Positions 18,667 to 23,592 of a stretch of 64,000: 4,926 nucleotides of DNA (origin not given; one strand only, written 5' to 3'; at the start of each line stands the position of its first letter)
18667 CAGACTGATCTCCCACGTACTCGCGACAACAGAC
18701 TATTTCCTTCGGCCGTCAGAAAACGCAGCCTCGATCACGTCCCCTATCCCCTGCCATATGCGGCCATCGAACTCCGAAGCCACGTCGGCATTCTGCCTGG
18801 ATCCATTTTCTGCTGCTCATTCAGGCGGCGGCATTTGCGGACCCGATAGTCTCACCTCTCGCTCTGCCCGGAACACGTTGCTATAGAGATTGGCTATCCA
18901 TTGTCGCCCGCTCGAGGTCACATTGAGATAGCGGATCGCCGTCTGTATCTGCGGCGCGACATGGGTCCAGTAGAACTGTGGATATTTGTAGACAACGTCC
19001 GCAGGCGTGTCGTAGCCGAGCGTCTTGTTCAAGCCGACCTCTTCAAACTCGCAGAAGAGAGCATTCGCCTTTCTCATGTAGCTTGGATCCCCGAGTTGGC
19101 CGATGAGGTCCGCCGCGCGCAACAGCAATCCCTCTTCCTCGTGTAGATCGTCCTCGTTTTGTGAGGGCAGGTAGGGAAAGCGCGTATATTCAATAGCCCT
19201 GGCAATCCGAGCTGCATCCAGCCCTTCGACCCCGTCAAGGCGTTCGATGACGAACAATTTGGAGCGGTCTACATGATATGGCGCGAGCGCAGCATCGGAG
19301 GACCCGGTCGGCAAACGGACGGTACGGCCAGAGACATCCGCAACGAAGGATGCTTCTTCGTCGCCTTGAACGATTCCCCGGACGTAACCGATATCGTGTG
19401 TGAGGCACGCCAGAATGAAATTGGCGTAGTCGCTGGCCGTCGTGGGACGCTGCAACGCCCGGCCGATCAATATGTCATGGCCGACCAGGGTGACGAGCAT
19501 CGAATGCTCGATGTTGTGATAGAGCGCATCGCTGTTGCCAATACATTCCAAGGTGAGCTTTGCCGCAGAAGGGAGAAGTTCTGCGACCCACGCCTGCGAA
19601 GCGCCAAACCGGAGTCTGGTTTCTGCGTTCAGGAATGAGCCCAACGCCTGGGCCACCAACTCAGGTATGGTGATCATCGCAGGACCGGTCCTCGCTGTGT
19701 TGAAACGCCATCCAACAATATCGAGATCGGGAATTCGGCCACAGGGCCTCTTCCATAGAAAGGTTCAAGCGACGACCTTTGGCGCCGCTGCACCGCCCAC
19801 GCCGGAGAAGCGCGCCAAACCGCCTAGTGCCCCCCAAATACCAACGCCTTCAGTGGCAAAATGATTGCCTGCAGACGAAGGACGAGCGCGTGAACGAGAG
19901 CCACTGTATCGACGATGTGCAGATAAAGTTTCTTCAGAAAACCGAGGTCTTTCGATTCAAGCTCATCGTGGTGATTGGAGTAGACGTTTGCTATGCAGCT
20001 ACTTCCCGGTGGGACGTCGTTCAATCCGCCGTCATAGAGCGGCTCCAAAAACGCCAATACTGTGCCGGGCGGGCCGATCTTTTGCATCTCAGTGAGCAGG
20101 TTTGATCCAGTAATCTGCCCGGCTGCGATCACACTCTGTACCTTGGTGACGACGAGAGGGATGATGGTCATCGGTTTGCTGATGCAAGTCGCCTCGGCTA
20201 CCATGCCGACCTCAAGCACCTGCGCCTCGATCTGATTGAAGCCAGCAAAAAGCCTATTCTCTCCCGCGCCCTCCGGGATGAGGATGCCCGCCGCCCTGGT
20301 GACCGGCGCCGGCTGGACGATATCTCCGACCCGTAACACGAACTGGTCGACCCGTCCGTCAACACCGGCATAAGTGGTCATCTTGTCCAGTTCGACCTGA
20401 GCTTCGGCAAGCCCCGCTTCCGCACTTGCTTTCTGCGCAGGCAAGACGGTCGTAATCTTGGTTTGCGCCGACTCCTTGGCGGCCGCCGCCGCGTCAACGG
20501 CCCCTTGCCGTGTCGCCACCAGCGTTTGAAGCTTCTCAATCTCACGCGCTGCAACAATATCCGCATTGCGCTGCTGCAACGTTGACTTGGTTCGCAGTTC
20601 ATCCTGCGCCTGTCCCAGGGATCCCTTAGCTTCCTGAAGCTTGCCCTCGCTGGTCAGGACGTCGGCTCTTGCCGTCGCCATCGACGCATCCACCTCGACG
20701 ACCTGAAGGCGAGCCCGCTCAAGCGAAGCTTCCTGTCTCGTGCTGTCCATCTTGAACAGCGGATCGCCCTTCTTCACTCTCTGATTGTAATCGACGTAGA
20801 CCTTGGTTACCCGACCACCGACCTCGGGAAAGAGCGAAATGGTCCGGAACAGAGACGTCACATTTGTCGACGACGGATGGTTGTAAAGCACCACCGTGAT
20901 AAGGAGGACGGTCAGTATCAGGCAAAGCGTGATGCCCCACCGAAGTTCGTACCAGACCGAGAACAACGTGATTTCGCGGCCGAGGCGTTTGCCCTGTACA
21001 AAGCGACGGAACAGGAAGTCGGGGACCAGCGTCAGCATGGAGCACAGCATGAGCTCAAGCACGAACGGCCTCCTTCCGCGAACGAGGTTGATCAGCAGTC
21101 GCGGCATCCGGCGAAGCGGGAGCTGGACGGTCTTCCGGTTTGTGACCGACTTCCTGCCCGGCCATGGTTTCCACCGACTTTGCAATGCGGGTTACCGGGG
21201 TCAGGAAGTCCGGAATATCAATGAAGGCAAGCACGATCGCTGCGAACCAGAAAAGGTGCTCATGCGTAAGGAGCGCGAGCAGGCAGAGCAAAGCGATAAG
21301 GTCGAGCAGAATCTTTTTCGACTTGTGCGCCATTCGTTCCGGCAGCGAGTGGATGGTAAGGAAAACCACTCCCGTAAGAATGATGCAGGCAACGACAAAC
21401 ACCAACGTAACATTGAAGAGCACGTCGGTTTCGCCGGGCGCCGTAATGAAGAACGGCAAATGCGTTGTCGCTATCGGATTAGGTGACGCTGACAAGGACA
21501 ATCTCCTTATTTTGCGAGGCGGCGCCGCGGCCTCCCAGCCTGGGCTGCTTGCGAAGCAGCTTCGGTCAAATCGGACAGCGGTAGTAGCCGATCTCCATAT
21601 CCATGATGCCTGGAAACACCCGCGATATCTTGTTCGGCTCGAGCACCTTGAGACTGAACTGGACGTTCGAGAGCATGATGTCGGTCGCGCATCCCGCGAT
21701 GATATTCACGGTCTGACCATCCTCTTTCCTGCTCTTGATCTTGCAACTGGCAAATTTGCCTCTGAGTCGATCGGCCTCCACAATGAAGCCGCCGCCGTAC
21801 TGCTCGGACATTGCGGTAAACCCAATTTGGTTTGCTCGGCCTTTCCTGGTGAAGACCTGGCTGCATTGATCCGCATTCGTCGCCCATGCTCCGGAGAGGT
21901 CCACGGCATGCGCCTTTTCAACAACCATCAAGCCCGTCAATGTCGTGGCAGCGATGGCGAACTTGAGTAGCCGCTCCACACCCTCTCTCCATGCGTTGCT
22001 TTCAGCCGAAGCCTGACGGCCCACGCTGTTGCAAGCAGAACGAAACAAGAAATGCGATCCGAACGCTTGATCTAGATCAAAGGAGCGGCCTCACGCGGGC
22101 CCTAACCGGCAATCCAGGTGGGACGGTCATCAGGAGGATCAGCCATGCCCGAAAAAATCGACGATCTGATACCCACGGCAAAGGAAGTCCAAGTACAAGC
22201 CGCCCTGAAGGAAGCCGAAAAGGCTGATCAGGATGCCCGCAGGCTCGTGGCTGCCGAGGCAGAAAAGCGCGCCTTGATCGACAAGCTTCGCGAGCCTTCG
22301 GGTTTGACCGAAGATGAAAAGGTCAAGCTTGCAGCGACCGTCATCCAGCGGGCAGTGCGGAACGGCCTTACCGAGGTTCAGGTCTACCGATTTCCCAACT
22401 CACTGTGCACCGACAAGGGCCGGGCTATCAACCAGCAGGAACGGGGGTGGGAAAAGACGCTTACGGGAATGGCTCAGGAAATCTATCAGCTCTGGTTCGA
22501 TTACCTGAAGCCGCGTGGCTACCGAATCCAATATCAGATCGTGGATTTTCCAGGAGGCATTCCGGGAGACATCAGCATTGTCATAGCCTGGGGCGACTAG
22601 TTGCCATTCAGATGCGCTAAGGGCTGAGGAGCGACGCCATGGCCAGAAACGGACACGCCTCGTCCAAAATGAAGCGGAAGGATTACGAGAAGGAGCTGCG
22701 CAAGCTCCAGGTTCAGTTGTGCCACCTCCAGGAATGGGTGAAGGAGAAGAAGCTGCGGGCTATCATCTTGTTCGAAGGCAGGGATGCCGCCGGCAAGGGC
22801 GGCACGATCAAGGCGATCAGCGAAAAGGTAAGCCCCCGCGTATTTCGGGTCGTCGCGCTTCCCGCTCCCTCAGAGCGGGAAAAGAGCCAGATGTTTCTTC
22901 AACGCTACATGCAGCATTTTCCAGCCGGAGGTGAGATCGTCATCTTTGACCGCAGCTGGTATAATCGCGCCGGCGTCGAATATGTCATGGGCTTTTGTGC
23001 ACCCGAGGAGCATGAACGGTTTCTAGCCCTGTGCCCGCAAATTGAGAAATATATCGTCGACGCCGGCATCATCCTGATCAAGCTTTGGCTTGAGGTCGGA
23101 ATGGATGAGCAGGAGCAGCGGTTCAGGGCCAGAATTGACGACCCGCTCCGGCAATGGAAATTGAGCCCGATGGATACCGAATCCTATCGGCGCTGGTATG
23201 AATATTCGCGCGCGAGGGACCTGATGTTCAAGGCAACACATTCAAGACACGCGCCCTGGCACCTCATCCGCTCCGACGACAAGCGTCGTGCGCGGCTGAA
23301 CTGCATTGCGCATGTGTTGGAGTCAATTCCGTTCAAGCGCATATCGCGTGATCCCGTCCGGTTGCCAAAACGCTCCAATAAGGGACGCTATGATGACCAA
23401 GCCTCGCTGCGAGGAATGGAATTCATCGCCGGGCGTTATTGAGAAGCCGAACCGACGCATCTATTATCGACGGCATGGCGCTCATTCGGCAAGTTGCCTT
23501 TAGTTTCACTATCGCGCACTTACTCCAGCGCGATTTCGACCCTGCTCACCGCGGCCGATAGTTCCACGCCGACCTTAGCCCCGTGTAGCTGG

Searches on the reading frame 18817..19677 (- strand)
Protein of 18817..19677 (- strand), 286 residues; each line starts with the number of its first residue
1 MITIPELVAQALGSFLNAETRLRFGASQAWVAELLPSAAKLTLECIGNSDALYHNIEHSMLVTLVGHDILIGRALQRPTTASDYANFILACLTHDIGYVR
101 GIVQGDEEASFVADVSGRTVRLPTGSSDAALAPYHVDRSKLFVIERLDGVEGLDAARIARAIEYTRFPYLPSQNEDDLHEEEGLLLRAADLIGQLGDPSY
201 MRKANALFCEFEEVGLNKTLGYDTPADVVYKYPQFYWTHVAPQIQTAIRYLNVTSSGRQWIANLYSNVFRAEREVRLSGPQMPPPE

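Call 59: search_protein_families(library=pfam, proteins=[window:18817-19677:-], max_evalue=0.001)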
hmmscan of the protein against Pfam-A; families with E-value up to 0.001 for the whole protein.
window:18817-19677:- (286 aa): 0 families

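Call 82: search_protein_families(library=ncbifam, proteins=[window:18817-19677:-], max_evalue=0.0001)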
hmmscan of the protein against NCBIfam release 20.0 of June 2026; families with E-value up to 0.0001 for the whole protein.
window:18817-19677:- (286 aa): 1 family
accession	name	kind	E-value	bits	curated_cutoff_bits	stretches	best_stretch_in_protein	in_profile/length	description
NF045583.1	Npun_R2479_HDIG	equivalog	3.2e-86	289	400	1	15-274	14-275/275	Npun_R2479 family HD domain-containing metalloprotein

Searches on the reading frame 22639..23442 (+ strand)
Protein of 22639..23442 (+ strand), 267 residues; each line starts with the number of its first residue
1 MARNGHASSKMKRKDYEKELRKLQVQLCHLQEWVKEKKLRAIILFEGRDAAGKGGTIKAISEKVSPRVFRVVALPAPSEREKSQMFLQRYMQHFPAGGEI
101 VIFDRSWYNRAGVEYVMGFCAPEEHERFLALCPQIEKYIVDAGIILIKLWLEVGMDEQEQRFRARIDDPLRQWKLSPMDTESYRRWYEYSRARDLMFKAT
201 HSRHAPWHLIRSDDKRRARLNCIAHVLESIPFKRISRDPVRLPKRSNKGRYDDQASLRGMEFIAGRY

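Call 59: search_protein_families(library=pfam, proteins=[window:22639-23442:+], max_evalue=0.001)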
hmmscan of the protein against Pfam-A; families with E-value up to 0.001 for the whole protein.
window:22639-23442:+ (267 aa): 1 family
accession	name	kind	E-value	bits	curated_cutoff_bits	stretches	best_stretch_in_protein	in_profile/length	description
PF03976.20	PPK2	-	1.3e-92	310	22.3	1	11-234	2-225/229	Polyphosphate kinase 2 (PPK2)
